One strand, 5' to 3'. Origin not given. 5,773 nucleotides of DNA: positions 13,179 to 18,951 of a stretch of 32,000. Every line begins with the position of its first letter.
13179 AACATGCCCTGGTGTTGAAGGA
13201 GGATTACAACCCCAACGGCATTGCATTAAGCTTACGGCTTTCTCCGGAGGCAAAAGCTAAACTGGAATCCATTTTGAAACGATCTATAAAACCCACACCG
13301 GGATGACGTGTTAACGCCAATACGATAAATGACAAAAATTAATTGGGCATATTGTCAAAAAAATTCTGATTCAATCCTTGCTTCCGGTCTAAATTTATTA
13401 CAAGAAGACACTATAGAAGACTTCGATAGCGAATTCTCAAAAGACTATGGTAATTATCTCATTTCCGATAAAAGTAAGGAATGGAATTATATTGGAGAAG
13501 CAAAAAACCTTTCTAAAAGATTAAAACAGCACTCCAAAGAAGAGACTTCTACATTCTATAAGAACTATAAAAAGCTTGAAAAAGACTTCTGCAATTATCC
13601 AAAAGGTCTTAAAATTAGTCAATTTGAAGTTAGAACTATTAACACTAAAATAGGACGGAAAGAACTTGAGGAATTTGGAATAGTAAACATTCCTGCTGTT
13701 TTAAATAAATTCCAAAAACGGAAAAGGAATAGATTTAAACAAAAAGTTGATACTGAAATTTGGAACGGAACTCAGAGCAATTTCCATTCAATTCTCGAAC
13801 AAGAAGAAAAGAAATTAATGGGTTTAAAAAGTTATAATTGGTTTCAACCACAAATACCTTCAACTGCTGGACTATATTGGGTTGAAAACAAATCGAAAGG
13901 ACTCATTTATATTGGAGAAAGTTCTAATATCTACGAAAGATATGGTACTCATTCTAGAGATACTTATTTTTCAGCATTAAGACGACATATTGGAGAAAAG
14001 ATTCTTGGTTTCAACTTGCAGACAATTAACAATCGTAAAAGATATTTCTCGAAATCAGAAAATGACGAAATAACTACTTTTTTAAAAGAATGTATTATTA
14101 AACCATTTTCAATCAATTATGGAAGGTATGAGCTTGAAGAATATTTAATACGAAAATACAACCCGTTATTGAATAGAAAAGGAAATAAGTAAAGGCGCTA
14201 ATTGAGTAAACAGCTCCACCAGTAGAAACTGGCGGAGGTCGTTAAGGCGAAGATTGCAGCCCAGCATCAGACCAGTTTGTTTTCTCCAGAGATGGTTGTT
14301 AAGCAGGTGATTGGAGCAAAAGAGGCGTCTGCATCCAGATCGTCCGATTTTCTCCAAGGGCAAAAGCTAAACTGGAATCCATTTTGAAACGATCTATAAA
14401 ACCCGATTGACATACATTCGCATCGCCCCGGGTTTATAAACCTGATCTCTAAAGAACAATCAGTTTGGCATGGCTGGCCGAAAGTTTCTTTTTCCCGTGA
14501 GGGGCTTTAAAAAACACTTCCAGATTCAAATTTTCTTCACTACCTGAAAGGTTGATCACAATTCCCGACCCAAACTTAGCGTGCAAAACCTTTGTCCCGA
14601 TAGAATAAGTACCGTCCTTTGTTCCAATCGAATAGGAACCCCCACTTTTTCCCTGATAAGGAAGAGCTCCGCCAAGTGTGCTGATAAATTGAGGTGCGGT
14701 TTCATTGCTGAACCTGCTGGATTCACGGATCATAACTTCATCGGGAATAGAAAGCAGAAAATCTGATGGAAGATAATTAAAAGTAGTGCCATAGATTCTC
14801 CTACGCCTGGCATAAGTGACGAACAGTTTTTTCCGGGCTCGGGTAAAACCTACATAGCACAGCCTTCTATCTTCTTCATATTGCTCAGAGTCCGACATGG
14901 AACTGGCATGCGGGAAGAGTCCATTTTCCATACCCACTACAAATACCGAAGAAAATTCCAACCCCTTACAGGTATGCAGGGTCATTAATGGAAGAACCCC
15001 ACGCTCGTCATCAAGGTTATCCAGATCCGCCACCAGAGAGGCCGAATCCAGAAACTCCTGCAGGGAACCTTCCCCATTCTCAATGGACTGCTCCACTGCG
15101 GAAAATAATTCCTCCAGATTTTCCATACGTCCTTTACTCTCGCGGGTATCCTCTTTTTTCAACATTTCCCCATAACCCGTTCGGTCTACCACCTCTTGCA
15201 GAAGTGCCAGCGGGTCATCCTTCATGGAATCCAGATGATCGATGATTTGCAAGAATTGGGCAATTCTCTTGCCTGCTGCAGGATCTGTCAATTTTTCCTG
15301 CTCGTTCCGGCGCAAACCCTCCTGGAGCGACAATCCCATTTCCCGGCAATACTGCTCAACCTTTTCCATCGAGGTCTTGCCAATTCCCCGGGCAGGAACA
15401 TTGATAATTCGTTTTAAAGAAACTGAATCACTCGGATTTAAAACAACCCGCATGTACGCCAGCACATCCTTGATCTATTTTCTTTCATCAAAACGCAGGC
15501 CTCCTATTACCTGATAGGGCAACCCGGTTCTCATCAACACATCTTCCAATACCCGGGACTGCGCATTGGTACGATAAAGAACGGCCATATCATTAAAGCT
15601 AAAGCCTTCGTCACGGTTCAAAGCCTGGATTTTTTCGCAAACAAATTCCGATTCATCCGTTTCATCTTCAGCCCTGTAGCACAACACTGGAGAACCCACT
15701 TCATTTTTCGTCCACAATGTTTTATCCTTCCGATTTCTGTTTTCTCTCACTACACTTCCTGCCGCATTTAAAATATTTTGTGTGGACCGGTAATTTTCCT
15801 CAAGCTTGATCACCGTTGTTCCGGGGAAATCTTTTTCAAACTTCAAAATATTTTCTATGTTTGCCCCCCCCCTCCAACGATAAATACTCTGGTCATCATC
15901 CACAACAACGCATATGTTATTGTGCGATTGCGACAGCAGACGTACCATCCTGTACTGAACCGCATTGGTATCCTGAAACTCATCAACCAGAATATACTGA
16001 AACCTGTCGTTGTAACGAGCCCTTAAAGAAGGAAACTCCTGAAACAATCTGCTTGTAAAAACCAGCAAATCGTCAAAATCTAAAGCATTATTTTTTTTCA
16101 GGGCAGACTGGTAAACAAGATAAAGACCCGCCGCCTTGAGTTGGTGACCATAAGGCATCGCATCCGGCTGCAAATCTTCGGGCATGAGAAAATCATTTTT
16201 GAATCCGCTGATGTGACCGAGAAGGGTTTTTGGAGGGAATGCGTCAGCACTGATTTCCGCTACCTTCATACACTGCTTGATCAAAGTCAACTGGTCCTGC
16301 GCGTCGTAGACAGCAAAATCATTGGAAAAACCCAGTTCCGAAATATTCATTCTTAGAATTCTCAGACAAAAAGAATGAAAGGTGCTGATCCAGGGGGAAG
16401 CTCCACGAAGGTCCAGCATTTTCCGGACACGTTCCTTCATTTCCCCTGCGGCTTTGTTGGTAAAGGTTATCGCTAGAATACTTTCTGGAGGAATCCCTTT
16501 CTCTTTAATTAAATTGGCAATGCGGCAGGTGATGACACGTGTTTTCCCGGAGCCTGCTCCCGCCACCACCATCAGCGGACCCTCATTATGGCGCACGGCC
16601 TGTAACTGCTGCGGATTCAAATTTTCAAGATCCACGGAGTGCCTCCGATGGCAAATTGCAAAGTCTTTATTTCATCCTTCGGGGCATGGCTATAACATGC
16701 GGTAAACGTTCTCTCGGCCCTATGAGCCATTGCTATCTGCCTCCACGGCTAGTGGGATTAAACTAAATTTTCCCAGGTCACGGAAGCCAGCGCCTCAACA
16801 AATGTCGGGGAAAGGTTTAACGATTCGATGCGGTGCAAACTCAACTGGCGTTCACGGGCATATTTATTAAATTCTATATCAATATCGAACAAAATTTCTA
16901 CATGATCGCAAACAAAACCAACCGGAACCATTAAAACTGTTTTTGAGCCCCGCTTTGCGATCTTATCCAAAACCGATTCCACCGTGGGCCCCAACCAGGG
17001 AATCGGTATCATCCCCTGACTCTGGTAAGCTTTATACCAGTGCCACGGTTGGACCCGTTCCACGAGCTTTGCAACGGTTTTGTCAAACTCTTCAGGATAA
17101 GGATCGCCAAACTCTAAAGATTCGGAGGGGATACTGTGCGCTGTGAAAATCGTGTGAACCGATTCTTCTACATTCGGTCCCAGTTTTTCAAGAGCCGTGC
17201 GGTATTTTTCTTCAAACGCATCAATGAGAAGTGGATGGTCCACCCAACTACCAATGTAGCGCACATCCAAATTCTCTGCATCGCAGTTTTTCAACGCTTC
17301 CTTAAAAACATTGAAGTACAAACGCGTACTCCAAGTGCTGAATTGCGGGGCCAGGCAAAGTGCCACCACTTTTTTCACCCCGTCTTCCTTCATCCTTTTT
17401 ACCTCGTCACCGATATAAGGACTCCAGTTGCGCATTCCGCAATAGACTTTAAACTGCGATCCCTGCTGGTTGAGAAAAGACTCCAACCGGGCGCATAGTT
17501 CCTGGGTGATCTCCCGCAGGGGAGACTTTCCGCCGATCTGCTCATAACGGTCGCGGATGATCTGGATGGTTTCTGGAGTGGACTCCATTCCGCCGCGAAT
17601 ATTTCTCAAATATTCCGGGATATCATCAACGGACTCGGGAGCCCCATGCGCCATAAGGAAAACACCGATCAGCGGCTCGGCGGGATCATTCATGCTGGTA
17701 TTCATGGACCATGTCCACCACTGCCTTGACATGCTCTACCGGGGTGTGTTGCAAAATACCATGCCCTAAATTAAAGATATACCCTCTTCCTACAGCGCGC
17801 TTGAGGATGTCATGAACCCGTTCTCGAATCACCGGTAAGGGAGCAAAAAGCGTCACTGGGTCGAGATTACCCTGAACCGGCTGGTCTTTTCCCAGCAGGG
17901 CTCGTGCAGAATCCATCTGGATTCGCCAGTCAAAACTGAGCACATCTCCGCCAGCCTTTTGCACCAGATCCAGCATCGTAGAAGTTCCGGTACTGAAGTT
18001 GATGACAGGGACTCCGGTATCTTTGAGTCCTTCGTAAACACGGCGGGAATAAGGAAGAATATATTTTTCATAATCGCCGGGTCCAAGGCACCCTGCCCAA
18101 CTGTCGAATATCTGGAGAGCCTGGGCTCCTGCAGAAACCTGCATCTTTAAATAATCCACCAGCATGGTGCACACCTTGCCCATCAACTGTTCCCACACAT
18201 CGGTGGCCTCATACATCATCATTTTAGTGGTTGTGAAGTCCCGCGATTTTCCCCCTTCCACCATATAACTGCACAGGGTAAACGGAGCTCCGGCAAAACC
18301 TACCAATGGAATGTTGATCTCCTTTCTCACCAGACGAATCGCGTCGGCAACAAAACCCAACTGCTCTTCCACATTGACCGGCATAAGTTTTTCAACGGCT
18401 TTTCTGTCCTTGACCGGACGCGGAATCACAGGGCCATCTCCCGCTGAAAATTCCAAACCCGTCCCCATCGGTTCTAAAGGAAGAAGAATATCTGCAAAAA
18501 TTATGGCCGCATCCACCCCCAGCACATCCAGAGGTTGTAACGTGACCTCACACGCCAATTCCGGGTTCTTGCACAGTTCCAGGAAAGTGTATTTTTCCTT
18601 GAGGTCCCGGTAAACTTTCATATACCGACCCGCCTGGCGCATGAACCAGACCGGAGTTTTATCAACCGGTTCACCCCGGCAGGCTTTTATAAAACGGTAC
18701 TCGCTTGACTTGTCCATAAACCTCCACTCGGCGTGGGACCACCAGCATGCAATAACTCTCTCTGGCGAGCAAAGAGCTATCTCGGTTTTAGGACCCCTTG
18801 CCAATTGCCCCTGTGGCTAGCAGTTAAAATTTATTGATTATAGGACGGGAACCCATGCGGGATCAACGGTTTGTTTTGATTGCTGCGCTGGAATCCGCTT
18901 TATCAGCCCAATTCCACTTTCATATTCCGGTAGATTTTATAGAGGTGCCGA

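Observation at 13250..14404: Minimal AT-rich insertion inside the hflX 3' end, bounded by a perfect 45-bp direct repeat, with a nuclease as its only cargo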

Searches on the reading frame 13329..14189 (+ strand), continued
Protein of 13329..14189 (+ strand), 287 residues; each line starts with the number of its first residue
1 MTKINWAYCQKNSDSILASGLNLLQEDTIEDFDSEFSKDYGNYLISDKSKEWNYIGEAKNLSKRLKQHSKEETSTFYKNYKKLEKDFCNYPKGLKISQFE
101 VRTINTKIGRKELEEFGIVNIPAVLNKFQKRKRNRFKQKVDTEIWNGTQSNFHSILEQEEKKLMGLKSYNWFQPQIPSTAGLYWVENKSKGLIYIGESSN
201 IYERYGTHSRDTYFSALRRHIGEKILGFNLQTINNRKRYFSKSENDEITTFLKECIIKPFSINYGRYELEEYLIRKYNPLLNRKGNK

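Call 38: search_protein_families(library=ncbifam, proteins=[window:13329-14189:+], max_evalue=1)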
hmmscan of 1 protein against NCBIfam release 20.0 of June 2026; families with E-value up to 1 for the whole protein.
window:13329-14189:+ (287 aa): 9 families
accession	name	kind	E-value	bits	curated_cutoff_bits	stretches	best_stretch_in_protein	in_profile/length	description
NF011261.0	PRK14667.1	equivalog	8.5e-09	34.5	818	2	37-74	14-50/567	excinuclease ABC subunit C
NF005906.0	PRK07883.1-4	equivalog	4.2e-08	32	495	2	35-75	211-251/563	DEDD exonuclease domain-containing protein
TIGR00194.1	uvrC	equivalog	3.7e-06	25.9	285.45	2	36-73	8-45/574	excinuclease ABC subunit UvrC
TIGR01453.1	grpIintron_endo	subfamily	0.00022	21.3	56.05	2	180-215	2-37/215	group I intron endonuclease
NF011264.0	PRK14670.1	equivalog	0.00032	19.1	1021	2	35-77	14-56/602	excinuclease ABC subunit C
NF005905.0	PRK07883.1-3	equivalog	0.00088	18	508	1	38-68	225-255/581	DEDD exonuclease domain-containing protein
NF005907.0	PRK07883.1-5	equivalog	0.0032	15.9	454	1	175-216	226-262/584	DEDD exonuclease domain-containing protein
NF001824.0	PRK00558.1-5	equivalog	0.01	14.3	451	0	35-70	13-48/652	excinuclease ABC subunit UvrC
NF007833.0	PRK10545.1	equivalog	0.013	14.7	367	1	175-217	30-73/289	excinuclease Cho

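Call 39: search_protein_families(library=phrogs, proteins=[window:13329-14189:+], max_evalue=1)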
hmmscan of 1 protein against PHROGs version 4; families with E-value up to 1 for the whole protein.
window:13329-14189:+ (287 aa): 4 families
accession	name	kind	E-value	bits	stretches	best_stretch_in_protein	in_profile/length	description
phrog_16880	-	DNA, RNA and nucleotide metabolism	0.00012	23.1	1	40-108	7-71/162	endonuclease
phrog_19235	-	unknown function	0.00012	22.6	1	37-75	18-56/251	-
phrog_5123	-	DNA, RNA and nucleotide metabolism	0.0096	16.9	0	182-215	4-37/152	homing endonuclease with GIY-YIG motif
phrog_36173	-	unknown function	0.21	12.8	1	48-70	35-57/127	-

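Call 40: search_solved_structures(query=window:13329-14189:+, max_evalue=10)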
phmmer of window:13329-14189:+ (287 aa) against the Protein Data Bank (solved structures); distinct sequences matched with E-value up to 10: 1.
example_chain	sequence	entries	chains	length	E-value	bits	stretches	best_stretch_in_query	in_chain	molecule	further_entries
7wme_A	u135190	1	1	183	0.93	12.1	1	42-100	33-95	Structure-specific endonuclease subunit SLX1 homolog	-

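Call 57: predict_structure(alignment_id=A2)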
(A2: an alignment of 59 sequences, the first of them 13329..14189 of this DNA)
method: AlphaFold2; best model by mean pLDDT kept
length: 287 residues; sequences in the alignment: 59
mean_pLDDT: 91.6   pTM: 0.87
mean pLDDT of the five models: 91.6, 91.3, 90.8, 90.5, 90.3
residues with pLDDT >= 90: 231; 70-90: 40; 50-70: 13; < 50: 3
segments of 3 or more residues with pLDDT < 50: 285-287
pLDDT, mean of each block of 10 residues (from residue 1): 89 96 96 97 96 96 97 95 92 96 98 92 73 73 93 97 97 95 96 95 93 84 92 76 94 97 96 95 61
secondary structure, 60 per line:
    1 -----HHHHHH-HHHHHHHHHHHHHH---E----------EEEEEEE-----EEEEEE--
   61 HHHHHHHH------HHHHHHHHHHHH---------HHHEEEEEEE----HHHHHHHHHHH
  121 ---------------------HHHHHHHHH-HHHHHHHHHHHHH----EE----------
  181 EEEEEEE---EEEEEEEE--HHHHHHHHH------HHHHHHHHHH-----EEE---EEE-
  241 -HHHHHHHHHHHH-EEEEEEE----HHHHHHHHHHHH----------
elements in order: H6-11 H13-26 E41-47 E53-58 H61-68 H75-86 E99-105 H110-120 H142-150 H152-164 E181-187 E191-198 H201-209 H216-225 E231-233 E237-239 H242-253 E255-261 H266-277

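Call 61: fold_search(model_id=the predicted structure, library=pdb)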
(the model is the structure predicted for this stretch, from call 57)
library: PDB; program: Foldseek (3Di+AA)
matches with E <= 10: 176; with E <= 0.001: 2
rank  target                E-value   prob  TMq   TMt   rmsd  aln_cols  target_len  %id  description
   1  1yd6_A                7.5e-04  1.00  0.22  0.60   7.8       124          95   18  Crystal structure of the GIY-YIG N-terminal endonuclease domain of UvrC from Bacillus caldotenax (released 2005-03-01)
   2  1yd6_D                8.0e-04  1.00  0.24  0.62   8.2       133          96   19  Crystal structure of the GIY-YIG N-terminal endonuclease domain of UvrC from Bacillus caldotenax (released 2005-03-01)
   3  3nic_A                1.8e-03  0.99  0.25  0.33  12.6       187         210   14  DNA binding and cleavage by the GIY-YIG endonuclease R.Eco29kI inactive variant Y49F (released 2010-09-08)
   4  3nic_E                2.1e-03  0.99  0.25  0.33  12.0       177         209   12  DNA binding and cleavage by the GIY-YIG endonuclease R.Eco29kI inactive variant Y49F (released 2010-09-08)
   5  2lwf_MODEL_1_A        2.5e-03  1.00  0.25  0.53   4.5       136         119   16  Structure of N-terminal domain of a plant Grx (released 2013-05-22)
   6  1yd6_C                4.2e-03  1.00  0.23  0.62   7.4       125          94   18  Crystal structure of the GIY-YIG N-terminal endonuclease domain of UvrC from Bacillus caldotenax (released 2005-03-01)
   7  3mx1                  4.8e-03  0.99  0.26  0.35   9.6       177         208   15  The structure of GIY-YIG endonuclease R.Eco29kI (released 2010-09-08)
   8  1ycz                  5.4e-03  1.00  0.21  0.58   9.1       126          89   21  Crystal structure of the GIY-YIG N-terminal endonuclease domain of UvrC from Thermotoga maritima (released 2005-03-01)
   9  3mx4_D                6.8e-03  0.99  0.27  0.37  10.0       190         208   14  DNA binding and cleavage by the GIY-YIG endonuclease R.Eco29KI inactive variant E142Q (released 2010-09-08)
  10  3nic_C                7.2e-03  0.99  0.27  0.37  10.2       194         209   13  DNA binding and cleavage by the GIY-YIG endonuclease R.Eco29kI inactive variant Y49F (released 2010-09-08)
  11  3mx4_C                7.7e-03  0.97  0.24  0.33  13.5       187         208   13  DNA binding and cleavage by the GIY-YIG endonuclease R.Eco29KI inactive variant E142Q (released 2010-09-08)
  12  3mx4_H                9.1e-03  0.96  0.24  0.33  12.4       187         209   12  DNA binding and cleavage by the GIY-YIG endonuclease R.Eco29KI inactive variant E142Q (released 2010-09-08)
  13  3mx4_G                9.7e-03  0.96  0.25  0.33  12.8       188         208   13  DNA binding and cleavage by the GIY-YIG endonuclease R.Eco29KI inactive variant E142Q (released 2010-09-08)
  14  3mx4_A                1.0e-02  0.97  0.25  0.33  13.0       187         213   12  DNA binding and cleavage by the GIY-YIG endonuclease R.Eco29KI inactive variant E142Q (released 2010-09-08)
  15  1yd2                  1.2e-02  1.00  0.23  0.63   8.0       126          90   17  Crystal structure of the GIY-YIG N-terminal endonuclease domain of UvrC from Thermotoga maritima: Point mutant Y19F boun (released 2005-03-01)
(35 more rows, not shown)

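Call 74: find_encoding_contigs(protein=P0113, flank=10000, max_places=2)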
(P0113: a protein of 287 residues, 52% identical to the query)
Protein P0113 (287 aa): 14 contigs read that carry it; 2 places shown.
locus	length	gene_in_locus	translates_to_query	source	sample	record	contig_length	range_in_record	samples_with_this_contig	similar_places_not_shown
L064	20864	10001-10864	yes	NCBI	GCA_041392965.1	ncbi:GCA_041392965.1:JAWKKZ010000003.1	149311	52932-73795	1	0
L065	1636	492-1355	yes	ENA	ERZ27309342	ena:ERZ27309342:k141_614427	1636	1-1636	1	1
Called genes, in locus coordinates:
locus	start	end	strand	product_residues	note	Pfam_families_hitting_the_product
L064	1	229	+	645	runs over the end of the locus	-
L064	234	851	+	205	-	-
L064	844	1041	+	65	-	-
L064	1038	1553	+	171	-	PF08239:SH3_3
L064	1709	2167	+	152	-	-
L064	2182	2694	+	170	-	-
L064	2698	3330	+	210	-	-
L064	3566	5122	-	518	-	PF05598:DUF772, PF01609:DDE_Tnp_1, PF13751:DDE_Tnp_1_6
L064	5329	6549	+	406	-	PF00145:DNA_methylase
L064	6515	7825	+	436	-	PF15515:MvaI_BcnI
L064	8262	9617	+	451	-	PF01548:DEDD_Tnp_IS110, PF02371:Transposase_20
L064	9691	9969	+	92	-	-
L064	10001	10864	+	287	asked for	PF20815:GIY_YIG_2, PF01541:GIY-YIG (weak)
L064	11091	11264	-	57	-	-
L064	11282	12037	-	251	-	PF05598:DUF772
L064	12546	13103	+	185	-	PF01420:Methylase_S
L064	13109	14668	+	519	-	PF12161:HsdM_N, PF02384:N6_Mtase, PF07669:Eco57I (weak)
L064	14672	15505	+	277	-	PF04383:KilA-N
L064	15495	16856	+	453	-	PF01420:Methylase_S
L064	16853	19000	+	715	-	PF02463:SMC_N, PF13175:AAA_15, PF13304:AAA_21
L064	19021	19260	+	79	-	PF09954:DUF2188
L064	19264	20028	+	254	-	PF00149:Metallophos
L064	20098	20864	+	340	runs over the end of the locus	-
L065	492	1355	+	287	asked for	PF20815:GIY_YIG_2, PF01541:GIY-YIG (weak)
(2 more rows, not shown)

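Call 75: find_encoding_contigs(protein=P0052, flank=10000, max_places=2)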
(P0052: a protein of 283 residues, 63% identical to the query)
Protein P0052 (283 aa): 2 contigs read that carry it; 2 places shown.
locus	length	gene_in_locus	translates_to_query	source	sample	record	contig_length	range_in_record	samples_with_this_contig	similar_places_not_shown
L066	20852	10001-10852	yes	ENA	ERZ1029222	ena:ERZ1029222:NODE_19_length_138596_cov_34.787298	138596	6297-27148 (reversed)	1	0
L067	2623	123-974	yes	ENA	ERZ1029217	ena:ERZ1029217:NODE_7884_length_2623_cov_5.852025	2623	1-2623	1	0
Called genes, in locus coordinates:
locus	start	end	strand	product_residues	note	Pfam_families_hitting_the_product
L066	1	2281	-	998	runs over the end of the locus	PF24316:Tli3 (faint), PF02012:BNR (faint), PF13088:BNR_2 (faint), PF15902:Sortilin-Vps10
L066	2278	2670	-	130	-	-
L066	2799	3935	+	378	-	PF13495:Phage_int_SAM_4, PF02899:Phage_int_SAM_1 (faint), PF00589:Phage_integrase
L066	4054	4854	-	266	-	PF00398:RrnaAD, PF13649:Methyltransf_25 (weak)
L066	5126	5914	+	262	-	PF02517:Rce1-like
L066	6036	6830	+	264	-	PF01545:Cation_efflux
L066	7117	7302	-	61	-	-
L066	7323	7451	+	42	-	-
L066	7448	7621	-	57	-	-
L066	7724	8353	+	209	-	-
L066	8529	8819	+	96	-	-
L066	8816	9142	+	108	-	-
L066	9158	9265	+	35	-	-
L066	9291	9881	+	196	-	-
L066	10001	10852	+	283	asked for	PF01541:GIY-YIG (faint)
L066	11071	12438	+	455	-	PF14312:FG-GAP_2 (faint), PF23414:Beta-prop_EML_2 (faint), PF18962:Por_Secre_tail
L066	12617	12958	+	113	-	-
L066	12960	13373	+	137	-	-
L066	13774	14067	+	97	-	-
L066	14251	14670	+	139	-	-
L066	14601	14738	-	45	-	-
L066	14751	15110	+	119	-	-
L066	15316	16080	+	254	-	PF01545:Cation_efflux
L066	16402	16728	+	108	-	PF13560:HTH_31, PF12844:HTH_19 (weak), PF01381:HTH_3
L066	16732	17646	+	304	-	PF01170:UPF0020 (faint), PF13847:Methyltransf_31 (faint), PF01555:N6_N4_Mtase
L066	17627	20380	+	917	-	PF02384:N6_Mtase, PF07669:Eco57I (weak)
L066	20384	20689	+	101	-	PF18755:RAMA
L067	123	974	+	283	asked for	PF01541:GIY-YIG (faint)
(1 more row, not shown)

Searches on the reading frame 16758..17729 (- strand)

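Call 77: search_protein_families(library=pfam, proteins=[window:16758-17729:-], max_evalue=0.00001)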
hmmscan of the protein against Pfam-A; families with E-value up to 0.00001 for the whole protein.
window:16758-17729:- (323 aa): 1 family
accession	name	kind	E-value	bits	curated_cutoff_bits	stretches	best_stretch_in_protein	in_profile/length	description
PF00762.24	Ferrochelatase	-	2.2e-80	270.5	27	1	21-321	2-316/317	Ferrochelatase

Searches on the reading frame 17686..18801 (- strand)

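Call 77: search_protein_families(library=pfam, proteins=[window:17686-18801:-], max_evalue=0.00001)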
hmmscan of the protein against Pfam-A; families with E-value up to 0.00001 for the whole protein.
window:17686-18801:- (371 aa): 1 family
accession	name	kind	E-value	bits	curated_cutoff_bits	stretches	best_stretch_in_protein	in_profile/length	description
PF01208.23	URO-D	-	3.9e-129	431.1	23.9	1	34-368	3-346/346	Uroporphyrinogen decarboxylase (URO-D)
